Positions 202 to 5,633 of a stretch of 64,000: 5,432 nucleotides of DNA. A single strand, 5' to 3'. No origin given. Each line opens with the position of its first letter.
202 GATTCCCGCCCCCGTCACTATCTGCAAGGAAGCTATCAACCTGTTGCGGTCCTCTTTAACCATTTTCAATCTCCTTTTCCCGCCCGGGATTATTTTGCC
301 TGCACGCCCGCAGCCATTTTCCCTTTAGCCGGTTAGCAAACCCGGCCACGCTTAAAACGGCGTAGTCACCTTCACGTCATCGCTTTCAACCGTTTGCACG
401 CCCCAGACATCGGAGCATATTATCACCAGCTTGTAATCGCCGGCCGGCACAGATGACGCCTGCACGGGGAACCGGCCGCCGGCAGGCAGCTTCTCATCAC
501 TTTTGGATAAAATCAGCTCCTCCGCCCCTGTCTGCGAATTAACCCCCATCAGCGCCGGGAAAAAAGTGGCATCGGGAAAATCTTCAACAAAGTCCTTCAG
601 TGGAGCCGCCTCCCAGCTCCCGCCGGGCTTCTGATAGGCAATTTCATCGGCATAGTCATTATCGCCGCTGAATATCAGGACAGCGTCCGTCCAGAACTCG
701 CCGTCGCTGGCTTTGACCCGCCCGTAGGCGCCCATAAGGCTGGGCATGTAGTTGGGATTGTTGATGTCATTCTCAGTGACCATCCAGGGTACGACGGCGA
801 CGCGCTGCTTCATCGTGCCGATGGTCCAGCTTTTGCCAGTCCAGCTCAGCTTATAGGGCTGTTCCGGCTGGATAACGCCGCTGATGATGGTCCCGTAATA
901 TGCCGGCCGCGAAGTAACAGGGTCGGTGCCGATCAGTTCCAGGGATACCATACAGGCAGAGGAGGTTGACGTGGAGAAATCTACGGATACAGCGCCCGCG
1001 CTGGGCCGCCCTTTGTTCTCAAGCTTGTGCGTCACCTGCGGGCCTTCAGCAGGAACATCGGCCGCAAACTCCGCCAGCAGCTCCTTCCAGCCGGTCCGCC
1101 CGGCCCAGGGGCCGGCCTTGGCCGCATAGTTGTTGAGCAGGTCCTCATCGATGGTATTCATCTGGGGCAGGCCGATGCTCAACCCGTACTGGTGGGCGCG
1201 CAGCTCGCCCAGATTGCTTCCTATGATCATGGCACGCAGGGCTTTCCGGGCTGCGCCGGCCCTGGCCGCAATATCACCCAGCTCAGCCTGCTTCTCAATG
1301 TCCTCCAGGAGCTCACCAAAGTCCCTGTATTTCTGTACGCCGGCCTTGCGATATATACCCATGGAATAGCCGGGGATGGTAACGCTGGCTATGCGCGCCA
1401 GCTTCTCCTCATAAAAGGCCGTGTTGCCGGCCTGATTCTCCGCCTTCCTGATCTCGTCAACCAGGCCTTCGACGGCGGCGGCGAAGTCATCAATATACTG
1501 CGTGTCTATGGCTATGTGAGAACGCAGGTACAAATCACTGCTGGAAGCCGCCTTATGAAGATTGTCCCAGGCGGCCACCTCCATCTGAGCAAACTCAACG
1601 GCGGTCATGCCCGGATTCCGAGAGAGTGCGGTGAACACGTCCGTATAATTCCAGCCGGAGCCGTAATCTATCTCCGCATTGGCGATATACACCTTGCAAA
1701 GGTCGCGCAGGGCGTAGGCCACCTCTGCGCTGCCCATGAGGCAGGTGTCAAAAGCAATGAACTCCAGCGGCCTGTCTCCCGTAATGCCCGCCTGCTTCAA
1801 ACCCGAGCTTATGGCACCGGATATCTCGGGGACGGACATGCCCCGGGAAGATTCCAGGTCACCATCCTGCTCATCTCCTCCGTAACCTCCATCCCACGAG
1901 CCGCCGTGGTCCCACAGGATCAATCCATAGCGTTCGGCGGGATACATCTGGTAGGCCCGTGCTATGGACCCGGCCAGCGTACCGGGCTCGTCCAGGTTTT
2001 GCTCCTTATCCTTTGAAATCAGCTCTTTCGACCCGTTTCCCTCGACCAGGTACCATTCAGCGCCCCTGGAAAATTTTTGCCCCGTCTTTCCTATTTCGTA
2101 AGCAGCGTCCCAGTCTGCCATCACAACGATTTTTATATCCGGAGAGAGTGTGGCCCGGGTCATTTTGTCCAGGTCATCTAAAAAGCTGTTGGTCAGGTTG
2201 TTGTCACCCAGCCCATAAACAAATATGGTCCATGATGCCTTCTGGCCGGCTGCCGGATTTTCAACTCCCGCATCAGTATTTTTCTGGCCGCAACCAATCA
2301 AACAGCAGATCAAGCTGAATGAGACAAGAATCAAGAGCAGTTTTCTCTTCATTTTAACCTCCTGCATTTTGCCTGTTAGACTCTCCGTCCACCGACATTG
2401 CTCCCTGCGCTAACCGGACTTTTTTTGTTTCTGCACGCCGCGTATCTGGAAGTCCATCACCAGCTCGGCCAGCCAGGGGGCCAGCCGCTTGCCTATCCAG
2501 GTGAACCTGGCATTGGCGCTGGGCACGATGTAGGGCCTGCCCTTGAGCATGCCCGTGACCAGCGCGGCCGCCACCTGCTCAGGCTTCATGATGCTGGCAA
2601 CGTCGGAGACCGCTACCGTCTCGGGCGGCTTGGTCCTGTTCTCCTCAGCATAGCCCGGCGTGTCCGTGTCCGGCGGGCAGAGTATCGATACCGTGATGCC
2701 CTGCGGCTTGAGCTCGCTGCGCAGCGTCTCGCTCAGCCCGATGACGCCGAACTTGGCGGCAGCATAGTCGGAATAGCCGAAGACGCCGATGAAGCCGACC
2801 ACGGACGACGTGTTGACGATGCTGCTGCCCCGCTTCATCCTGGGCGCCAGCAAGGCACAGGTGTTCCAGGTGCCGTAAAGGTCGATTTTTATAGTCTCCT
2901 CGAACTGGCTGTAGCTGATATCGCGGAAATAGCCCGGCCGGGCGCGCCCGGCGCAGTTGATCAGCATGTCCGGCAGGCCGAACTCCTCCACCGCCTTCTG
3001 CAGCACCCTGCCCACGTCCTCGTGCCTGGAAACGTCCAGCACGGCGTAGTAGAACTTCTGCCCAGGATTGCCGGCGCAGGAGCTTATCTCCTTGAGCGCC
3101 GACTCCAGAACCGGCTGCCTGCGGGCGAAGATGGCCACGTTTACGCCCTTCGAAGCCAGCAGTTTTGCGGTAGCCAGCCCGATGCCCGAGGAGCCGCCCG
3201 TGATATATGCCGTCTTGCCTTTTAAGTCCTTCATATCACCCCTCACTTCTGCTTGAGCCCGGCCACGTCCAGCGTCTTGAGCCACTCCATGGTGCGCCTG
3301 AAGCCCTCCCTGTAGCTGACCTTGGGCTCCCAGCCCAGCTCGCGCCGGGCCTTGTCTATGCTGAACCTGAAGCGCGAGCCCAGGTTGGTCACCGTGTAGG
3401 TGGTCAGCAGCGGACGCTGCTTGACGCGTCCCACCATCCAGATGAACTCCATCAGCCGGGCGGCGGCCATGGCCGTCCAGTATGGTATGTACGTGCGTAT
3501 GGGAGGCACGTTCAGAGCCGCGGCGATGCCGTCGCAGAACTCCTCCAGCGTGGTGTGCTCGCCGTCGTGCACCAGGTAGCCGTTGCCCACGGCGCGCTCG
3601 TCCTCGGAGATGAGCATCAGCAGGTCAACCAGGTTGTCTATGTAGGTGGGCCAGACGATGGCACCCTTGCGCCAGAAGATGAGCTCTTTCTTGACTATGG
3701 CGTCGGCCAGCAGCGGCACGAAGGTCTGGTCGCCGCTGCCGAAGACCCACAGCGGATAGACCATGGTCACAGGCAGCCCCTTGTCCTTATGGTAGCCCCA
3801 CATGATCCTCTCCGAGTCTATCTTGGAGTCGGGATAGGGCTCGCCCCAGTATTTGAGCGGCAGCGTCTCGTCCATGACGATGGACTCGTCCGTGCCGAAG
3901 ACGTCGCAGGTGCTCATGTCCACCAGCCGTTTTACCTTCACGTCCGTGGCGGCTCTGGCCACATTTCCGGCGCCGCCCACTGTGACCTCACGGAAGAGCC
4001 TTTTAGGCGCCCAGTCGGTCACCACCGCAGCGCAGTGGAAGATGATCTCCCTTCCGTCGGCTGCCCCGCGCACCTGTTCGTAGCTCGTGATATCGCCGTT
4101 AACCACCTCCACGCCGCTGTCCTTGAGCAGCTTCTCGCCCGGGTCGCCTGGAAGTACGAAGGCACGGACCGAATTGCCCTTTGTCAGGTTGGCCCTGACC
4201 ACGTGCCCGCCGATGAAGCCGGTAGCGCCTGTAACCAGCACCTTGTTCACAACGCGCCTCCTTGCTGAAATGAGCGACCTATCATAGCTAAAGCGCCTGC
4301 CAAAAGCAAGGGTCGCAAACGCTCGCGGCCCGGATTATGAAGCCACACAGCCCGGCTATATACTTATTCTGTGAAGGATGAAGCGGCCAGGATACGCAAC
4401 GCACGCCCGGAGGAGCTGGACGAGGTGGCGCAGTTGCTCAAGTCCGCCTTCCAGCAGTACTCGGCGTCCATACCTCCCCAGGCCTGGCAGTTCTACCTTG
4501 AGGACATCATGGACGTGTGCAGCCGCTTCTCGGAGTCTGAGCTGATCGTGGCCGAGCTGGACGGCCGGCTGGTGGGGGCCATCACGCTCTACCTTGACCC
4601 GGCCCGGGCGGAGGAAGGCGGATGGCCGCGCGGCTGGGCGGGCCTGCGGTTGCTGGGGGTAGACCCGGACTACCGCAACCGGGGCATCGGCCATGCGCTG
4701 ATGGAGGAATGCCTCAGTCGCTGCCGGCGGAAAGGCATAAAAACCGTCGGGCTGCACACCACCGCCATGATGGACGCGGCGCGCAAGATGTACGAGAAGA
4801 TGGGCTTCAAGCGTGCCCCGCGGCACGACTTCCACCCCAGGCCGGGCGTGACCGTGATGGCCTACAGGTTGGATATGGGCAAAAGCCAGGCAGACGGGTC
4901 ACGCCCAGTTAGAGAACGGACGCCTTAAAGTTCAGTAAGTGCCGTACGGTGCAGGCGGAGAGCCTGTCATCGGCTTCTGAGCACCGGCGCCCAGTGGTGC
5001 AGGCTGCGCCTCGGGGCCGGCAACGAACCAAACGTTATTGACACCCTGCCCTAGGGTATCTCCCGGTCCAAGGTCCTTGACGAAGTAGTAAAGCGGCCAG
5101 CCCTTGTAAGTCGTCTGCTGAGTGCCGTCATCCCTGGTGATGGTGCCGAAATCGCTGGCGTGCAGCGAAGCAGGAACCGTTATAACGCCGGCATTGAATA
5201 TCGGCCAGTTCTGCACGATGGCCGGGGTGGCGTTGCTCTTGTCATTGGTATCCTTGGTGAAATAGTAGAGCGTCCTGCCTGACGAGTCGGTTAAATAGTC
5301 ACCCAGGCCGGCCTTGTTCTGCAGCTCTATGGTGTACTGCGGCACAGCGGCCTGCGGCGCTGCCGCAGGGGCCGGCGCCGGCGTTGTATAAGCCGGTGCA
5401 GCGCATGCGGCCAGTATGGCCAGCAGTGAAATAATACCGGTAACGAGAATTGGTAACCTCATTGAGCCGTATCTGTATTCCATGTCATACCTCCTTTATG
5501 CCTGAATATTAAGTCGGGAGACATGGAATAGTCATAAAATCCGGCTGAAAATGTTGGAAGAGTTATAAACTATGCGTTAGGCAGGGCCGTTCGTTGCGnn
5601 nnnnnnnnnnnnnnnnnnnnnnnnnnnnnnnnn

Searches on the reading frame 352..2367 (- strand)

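Call 62: search_protein_families(library=pfam, proteins=[window:352-2367:-], max_evalue=1e-8)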
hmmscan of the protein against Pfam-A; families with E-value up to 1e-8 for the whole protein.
window:352-2367:- (671 aa): 1 family
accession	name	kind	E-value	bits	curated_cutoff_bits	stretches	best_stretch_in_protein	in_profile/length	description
PF03415.19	Peptidase_C11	-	3.6e-31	109.5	25.8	1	50-431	1-356/359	Clostripain family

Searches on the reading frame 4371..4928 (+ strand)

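Call 62: search_protein_families(library=pfam, proteins=[window:4371-4928:+], max_evalue=1e-8)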
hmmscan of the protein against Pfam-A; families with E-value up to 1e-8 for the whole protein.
window:4371-4928:+ (185 aa): 4 families
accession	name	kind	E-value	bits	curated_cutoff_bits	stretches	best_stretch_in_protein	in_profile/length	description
PF00583.31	Acetyltransf_1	-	1.2e-20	74.4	20.7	1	34-146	11-116/116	Acetyltransferase (GNAT) family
PF13508.13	Acetyltransf_7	-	3.2e-17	63.1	27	1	56-147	3-83/84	Acetyltransferase (GNAT) domain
PF13527.13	Acetyltransf_9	-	1.3e-14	54.8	25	1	7-147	1-125/127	Acetyltransferase (GNAT) domain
PF13673.13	Acetyltransf_10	-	1e-13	51.8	23.6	1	54-149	29-110/128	Acetyltransferase (GNAT) domain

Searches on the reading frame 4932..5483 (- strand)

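Call 62: search_protein_families(library=pfam, proteins=[window:4932-5483:-], max_evalue=1e-8)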
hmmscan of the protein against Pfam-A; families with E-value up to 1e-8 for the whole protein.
window:4932-5483:- (183 aa): 1 family
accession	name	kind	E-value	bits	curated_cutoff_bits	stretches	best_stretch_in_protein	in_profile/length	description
PF03640.20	Lipoprotein_15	-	1.4e-25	89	24.4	1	113-155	1-46/47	Secreted repeat of unknown function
